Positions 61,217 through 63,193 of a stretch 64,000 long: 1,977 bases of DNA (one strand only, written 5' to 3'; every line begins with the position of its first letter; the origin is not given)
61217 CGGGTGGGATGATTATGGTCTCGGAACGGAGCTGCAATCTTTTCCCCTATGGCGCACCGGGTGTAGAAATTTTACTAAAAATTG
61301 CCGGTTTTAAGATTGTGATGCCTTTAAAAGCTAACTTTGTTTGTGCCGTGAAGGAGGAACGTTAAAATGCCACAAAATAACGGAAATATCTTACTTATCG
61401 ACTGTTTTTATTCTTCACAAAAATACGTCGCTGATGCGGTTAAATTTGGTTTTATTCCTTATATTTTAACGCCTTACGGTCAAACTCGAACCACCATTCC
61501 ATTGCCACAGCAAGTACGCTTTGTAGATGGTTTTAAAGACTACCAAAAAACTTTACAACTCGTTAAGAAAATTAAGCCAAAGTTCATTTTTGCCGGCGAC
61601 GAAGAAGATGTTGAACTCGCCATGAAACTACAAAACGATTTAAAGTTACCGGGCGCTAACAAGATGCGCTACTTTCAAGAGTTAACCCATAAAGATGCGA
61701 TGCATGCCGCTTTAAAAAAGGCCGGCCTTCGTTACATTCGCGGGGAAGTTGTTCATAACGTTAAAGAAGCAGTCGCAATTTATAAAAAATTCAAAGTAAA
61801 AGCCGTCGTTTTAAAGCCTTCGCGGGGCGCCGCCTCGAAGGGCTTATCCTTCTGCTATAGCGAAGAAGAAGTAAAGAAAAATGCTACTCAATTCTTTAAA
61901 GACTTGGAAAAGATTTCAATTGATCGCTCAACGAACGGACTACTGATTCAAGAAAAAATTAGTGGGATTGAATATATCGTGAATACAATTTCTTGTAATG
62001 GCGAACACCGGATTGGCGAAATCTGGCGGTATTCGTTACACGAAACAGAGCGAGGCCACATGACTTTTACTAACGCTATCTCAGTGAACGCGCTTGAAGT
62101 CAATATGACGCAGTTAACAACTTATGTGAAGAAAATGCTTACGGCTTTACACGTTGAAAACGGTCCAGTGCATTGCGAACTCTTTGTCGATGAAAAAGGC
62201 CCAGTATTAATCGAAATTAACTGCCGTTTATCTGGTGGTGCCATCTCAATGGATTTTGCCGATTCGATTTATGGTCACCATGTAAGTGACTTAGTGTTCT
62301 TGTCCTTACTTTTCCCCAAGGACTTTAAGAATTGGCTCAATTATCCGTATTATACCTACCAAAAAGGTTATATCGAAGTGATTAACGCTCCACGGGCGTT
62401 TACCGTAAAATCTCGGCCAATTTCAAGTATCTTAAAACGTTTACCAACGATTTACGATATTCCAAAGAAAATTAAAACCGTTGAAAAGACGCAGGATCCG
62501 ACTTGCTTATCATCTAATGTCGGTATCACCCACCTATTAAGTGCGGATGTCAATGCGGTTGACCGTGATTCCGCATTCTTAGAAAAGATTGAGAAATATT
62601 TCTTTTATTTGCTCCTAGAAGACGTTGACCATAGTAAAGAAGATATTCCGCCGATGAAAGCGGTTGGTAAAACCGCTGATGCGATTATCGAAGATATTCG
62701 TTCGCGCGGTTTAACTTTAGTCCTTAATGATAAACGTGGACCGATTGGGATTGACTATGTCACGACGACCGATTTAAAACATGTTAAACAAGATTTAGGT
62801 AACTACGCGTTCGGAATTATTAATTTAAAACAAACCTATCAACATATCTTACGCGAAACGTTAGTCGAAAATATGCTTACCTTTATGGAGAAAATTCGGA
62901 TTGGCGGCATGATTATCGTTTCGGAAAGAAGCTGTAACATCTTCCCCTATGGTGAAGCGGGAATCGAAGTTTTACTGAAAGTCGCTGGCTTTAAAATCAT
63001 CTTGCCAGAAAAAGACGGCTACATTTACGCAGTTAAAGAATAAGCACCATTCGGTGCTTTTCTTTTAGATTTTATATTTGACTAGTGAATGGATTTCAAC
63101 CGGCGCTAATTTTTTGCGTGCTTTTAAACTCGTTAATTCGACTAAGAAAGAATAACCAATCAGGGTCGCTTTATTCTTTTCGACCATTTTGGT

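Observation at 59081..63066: Two tandem paralogous ATP-grasp ligase genes translationally coupled to ribosomal protein S4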

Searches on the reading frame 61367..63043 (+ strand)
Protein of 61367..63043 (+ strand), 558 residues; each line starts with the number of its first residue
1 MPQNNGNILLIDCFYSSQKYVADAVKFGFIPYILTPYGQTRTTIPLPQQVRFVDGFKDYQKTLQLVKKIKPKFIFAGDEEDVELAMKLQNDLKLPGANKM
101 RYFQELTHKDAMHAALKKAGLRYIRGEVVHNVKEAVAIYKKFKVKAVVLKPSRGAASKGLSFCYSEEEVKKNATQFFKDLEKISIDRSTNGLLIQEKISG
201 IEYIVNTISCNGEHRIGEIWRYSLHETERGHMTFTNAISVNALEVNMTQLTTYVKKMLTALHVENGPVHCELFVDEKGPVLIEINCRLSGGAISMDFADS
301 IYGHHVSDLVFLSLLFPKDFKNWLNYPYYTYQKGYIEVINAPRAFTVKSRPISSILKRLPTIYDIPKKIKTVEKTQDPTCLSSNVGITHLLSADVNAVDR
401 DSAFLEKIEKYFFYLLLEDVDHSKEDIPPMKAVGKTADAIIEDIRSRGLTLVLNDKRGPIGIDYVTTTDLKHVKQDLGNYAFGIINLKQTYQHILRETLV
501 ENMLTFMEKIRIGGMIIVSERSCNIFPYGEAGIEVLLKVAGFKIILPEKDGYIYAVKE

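Call 3: search_protein_families(library=pfam, proteins=[window:61367-63043:+], max_evalue=1)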
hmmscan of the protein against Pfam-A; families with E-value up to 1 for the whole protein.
window:61367-63043:+ (558 aa): 8 families
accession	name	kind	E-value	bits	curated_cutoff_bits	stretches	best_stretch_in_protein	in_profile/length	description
PF13535.11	ATP-grasp_4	-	4.4e-16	59.3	27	1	146-294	4-158/160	ATP-grasp domain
PF01071.24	GARS_A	-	5.6e-09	36.5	27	1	108-288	2-189/194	Phosphoribosylglycinamide synthetase, ATP-grasp (A) domain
PF02655.19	ATP-grasp_3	-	9.3e-08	32.8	23.2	1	140-290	27-159/160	ATP-grasp domain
PF07478.18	Dala_Dala_lig_C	-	1.5e-05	25.1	24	1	145-286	37-174/204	D-ala D-ala ligase C-terminus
PF02786.22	CPSase_L_D2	-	0.0014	18.6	19.8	1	109-200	2-91/211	Carbamoyl-phosphate synthase L chain, ATP binding domain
PF13549.11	ATP-grasp_5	-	0.021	14.7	27.6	1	110-206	13-115/221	ATP-grasp domain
PF08442.15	ATP-grasp_2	-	0.024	14.7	29.5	1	115-178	10-77/202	ATP-grasp domain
PF15632.11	ATPgrasp_Ter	-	0.027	14.7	29.1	1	192-291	5-89/131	ATP-grasp in the biosynthetic pathway with Ter operon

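Call 4: search_protein_families(library=ncbifam, proteins=[window:61367-63043:+], max_evalue=1)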
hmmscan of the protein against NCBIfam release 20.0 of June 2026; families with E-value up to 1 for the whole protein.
window:61367-63043:+ (558 aa): 19 families
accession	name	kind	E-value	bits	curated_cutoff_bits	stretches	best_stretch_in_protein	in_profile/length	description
NF005543.0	PRK07206.1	subfamily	6.7e-57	193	302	1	52-414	50-413/416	hypothetical protein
NF041595.1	dap_A_syn_DdaF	equivalog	7.7e-30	104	840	1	60-415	67-419/424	dapdiamide A synthase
NF002563.0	PRK02186.1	subfamily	8.9e-22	77.1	625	1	72-310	72-298/890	argininosuccinate lyase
TIGR00877.1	purD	equivalog_domain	4.7e-09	35.6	288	1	58-288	52-292/425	phosphoribosylamine--glycine ligase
NF009404.0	PRK12767.1-3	equivalog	4.8e-08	32.3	316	1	146-292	148-288/344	carbamoyl phosphate synthase-like protein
NF009402.0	PRK12767.1-1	equivalog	1.5e-07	30.6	218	1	60-291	63-279/329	carbamoyl phosphate synthase-like protein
NF009405.0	PRK12767.1-4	equivalog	4.7e-06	25.8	390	1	145-291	145-269/320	carbamoyl phosphate synthase-like protein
TIGR01205.1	D_ala_D_alaTIGR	subfamily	1.7e-05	24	245.65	1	109-286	107-285/318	D-alanine--D-alanine ligase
TIGR02068.2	cya_phycin_syn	equivalog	1.7e-05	23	850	1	108-302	213-400/862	cyanophycin synthetase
NF010623.0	PRK14016.1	subfamily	0.00019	19.7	877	1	109-302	215-401/871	cyanophycin synthetase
TIGR01369.1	CPSaseII_lrg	equivalog_domain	0.00031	18.5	1027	1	103-192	122-212/1052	carbamoyl-phosphate synthase (glutamine-hydrolyzing) large subunit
NF002688.0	PRK02471.1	equivalog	0.0021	16.5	425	1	106-203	487-578/756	bifunctional glutamate--cysteine ligase GshA/glutathione synthetase GshB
NF001913.0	PRK00696.1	equivalog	0.0067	15.5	370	1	115-178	11-78/388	ADP-forming succinate--CoA ligase subunit beta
NF040720.1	MptN_Meth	equivalog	0.0091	15.1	350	1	98-223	91-207/291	tetrahydromethanopterin:alpha-L-glutamate ligase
NF000207.3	D_ala_D_ser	equivalog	0.011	14.8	520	1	113-227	136-242/342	D-alanine--D-serine ligase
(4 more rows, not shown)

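Call 13: search_solved_structures(query=window:61367-63040:+, max_evalue=1, show_alignments=1)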
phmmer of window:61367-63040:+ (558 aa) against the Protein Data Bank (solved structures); distinct sequences matched with E-value up to 1: 13.
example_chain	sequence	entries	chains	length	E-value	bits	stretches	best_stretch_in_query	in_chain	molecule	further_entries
30vh_A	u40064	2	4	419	3.6e-25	91.5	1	57-402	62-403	L-amino acid ligase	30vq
3vot_A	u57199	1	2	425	1.2e-07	33.7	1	55-319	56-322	L-amino acid ligase, BL00235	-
1ulz_A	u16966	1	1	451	0.0021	19.7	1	111-195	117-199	pyruvate carboxylase n-terminal domain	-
4wd3_A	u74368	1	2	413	0.0032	19.1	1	106-295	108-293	L-amino acid ligase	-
7kbl_A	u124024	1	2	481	0.043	15.3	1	112-182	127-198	2-oxoglutarate carboxylase small subunit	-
7kct_A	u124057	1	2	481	0.044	15.3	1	112-182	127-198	2-oxoglutarate carboxylase small subunit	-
8fff_A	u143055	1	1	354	0.59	11.6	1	146-204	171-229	D-alanine--D-alanine ligase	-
2i80_A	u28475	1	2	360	0.6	11.6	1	146-204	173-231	D-alanine-D-alanine ligase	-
2i87_A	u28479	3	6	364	0.62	11.5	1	146-204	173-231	D-alanine-D-alanine ligase | D-alanine--D-alanine ligase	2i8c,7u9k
3ln7_A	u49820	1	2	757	0.63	11.5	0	110-203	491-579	Glutathione biosynthesis bifunctional protein gshAB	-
8hz5_A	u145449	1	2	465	0.87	11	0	114-172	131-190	Biotin carboxylase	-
1bxr_A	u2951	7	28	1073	0.91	11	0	112-175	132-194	CARBAMOYL-PHOSPHATE SYNTHASE | CARBAMOYL PHOSPHATE SYNTHETASE: LARGE SUBUNIT | CARBAMOYL PHOSPHATE SYNTHETASE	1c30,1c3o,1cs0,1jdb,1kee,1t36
1ce8_A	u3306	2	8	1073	0.93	10.9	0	112-175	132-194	PROTEIN (CARBAMOYL-PHOSPHATE SYNTHASE) | carbamoyl phosphate synthetase large chain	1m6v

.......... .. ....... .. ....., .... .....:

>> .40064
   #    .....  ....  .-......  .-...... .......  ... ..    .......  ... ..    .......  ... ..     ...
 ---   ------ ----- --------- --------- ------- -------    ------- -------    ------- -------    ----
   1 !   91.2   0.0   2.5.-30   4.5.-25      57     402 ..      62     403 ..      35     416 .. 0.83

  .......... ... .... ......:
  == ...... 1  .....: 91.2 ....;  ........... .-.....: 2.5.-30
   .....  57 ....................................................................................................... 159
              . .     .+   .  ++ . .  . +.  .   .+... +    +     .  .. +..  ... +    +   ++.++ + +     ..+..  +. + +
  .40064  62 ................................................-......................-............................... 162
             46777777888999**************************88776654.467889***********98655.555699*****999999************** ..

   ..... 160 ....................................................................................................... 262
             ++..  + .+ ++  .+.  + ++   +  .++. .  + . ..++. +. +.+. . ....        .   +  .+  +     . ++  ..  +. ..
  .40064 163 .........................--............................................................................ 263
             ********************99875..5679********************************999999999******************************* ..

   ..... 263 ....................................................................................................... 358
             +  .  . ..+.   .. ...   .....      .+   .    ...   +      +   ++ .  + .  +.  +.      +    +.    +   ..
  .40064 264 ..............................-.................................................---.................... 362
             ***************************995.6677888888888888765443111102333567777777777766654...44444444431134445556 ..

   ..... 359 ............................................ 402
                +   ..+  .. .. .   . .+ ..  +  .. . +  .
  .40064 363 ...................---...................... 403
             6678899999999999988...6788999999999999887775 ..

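Call 27: search_protein_families(library=pfam, proteins=[window:61367-63040:+], max_evalue=1)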
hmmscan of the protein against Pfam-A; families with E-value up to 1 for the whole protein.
window:61367-63040:+ (558 aa): 8 families
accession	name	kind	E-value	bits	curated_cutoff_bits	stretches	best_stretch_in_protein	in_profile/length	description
PF13535.11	ATP-grasp_4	-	4.4e-16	59.3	27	1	146-294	4-158/160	ATP-grasp domain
PF01071.24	GARS_A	-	5.6e-09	36.5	27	1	108-288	2-189/194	Phosphoribosylglycinamide synthetase, ATP-grasp (A) domain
PF02655.19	ATP-grasp_3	-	9.3e-08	32.8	23.2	1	140-290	27-159/160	ATP-grasp domain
PF07478.18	Dala_Dala_lig_C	-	1.5e-05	25.1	24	1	145-286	37-174/204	D-ala D-ala ligase C-terminus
PF02786.22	CPSase_L_D2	-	0.0014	18.6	19.8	1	109-200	2-91/211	Carbamoyl-phosphate synthase L chain, ATP binding domain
PF13549.11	ATP-grasp_5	-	0.021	14.7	27.6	1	110-206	13-115/221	ATP-grasp domain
PF08442.15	ATP-grasp_2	-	0.024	14.7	29.5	1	115-178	10-77/202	ATP-grasp domain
PF15632.11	ATPgrasp_Ter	-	0.027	14.7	29.1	1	192-291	5-89/131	ATP-grasp in the biosynthetic pathway with Ter operon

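Call 88: search_protein_families(library=padloc, proteins=[window:61367-63040:+], max_evalue=0.01)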
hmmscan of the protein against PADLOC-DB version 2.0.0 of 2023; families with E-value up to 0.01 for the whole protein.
window:61367-63040:+ (558 aa): 0 families
